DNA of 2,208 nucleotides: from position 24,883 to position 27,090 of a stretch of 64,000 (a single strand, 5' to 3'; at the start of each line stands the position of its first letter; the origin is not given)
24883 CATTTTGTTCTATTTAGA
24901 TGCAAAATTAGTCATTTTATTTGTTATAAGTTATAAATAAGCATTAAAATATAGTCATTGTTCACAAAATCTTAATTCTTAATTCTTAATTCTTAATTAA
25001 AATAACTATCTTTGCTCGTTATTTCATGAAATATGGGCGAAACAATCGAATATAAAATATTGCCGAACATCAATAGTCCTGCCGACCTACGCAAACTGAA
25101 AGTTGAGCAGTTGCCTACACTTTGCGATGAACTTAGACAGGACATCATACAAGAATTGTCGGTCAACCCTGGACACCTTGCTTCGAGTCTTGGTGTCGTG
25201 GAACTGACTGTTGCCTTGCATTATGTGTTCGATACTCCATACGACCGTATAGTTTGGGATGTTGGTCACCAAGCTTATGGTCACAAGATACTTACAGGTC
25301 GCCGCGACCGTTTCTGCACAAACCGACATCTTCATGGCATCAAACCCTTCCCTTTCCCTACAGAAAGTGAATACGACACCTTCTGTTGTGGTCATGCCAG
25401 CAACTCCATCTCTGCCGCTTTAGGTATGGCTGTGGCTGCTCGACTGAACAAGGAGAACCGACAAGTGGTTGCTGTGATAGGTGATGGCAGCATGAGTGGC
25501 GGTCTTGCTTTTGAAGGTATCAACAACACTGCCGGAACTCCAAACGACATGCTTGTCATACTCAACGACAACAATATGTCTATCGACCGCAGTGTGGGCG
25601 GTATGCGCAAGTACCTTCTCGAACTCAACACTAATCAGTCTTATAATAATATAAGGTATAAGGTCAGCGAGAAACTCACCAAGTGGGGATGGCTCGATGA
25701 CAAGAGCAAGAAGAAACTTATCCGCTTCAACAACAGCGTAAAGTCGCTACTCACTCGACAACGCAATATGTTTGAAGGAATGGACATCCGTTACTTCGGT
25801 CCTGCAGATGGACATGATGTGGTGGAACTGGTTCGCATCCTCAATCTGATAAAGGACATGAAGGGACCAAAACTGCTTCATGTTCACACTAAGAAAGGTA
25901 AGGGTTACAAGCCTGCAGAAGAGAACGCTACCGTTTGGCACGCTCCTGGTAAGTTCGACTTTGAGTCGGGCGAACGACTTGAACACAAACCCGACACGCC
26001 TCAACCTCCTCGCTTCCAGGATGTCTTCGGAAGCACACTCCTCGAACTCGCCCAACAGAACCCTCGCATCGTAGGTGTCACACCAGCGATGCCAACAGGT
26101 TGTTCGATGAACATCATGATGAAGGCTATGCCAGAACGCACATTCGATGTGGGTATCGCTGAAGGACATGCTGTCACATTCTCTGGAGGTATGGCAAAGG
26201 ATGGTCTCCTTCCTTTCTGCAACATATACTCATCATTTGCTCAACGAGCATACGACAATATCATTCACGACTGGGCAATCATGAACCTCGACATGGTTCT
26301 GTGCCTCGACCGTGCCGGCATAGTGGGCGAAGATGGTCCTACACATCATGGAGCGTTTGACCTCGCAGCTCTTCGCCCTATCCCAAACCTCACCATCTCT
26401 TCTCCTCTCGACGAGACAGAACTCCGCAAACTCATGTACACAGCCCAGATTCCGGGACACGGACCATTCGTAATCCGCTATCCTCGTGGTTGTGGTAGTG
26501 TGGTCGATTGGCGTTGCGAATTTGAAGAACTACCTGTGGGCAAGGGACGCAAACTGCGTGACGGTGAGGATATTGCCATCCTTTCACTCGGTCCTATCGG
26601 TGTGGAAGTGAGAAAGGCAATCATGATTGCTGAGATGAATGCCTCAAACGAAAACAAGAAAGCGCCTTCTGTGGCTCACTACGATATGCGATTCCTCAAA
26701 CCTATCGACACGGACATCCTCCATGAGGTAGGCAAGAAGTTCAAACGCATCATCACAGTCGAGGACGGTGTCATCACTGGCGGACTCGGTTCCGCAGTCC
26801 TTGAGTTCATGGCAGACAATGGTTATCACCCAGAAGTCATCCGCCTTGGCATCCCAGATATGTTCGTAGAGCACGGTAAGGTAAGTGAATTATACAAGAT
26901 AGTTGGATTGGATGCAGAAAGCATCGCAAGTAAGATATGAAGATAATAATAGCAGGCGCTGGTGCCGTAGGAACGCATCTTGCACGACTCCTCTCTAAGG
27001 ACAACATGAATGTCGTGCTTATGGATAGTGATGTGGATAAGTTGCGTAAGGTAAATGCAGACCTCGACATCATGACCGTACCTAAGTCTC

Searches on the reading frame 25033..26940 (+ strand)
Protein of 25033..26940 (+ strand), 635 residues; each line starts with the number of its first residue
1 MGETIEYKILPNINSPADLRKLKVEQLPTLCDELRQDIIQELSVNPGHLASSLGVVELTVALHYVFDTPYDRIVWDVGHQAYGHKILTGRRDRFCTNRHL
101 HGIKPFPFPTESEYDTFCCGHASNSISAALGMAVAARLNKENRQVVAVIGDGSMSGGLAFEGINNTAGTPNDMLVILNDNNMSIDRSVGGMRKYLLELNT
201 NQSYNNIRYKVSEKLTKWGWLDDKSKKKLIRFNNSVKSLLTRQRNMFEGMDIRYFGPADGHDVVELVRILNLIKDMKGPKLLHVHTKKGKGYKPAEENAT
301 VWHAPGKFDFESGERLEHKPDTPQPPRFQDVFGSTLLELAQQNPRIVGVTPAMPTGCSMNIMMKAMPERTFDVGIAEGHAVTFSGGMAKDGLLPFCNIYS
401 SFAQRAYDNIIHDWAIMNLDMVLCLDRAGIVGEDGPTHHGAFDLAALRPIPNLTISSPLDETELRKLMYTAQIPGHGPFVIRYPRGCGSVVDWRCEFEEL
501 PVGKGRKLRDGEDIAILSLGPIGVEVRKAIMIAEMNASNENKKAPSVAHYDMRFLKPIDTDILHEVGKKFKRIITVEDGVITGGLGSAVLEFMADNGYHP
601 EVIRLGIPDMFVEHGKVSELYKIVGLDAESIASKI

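Call 75: search_protein_families(library=pfam, proteins=[L093:1-1077:-, window:25033-26940:+], max_evalue=0.001)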
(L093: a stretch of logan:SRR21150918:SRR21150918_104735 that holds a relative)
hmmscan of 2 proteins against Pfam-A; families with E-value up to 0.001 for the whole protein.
L093:1-1077:- (359 aa): 0 families

window:25033-26940:+ (635 aa): 5 families
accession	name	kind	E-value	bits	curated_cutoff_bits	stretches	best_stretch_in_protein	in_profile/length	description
PF13292.11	DXP_synthase_N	-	5.1e-110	367.5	21.2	1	10-286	1-274/274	1-deoxy-D-xylulose-5-phosphate synthase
PF02779.29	Transket_pyr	-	1.7e-37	129.2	27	1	328-486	5-170/174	Transketolase, pyrimidine binding domain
PF02780.25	Transketolase_C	-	1.2e-21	77.3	25.9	1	503-631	1-124/124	Transketolase, C-terminal domain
PF02775.26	TPP_enzyme_C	-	0.00011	22.5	21.9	1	118-181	26-83/151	Thiamine pyrophosphate enzyme, C-terminal TPP binding domain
PF00676.26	E1_dh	-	0.00046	19.7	22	1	123-181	106-161/300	Dehydrogenase E1 component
